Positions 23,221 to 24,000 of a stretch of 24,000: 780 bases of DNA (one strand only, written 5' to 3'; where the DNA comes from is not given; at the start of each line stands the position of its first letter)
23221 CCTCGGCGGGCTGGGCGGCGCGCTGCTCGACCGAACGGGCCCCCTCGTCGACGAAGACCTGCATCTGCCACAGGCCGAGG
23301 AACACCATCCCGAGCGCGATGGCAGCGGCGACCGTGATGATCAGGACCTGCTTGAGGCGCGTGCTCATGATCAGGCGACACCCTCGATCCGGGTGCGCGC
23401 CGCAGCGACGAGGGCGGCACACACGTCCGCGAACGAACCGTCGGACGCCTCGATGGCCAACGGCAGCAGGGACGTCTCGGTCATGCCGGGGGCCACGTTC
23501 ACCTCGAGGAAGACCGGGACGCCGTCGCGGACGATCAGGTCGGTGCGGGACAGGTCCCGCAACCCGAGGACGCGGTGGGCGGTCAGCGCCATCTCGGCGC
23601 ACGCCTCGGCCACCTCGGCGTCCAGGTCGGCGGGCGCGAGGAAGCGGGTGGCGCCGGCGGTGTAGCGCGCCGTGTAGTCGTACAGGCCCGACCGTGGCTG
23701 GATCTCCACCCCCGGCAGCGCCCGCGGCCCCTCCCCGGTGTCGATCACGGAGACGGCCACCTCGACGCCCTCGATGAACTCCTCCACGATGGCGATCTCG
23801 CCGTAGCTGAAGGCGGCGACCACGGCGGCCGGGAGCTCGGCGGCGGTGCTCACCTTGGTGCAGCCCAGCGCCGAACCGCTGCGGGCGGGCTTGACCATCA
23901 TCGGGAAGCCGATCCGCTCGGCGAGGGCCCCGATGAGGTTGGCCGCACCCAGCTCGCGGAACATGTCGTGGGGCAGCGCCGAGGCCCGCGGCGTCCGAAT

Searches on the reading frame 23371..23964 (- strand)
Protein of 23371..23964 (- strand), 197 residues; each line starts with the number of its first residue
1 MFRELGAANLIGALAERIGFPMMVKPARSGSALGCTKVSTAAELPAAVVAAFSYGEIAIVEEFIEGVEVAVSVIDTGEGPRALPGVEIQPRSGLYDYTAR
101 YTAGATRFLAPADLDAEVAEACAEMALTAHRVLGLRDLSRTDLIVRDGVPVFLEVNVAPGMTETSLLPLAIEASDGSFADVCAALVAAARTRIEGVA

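Call 7: search_protein_families(library=pfam, proteins=[window:23371-23964:-])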
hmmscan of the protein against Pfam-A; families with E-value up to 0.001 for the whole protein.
window:23371-23964:- (197 aa): 5 families
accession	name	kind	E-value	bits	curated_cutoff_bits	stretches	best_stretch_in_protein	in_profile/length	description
PF07478.18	Dala_Dala_lig_C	-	1.6e-44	152.3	24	1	11-186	28-203/204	D-ala D-ala ligase C-terminus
PF02655.19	ATP-grasp_3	-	2.9e-07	31.1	23.2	1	20-156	32-154/160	ATP-grasp domain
PF02222.28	ATP-grasp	-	2e-05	24.7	27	1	8-133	19-137/179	ATP-grasp domain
PF13535.11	ATP-grasp_4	-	0.00013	22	27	0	19-86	2-83/160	ATP-grasp domain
PF02786.22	CPSase_L_D2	-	0.00062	19.8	19.8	0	13-66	32-91/211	Carbamoyl-phosphate synthase L chain, ATP binding domain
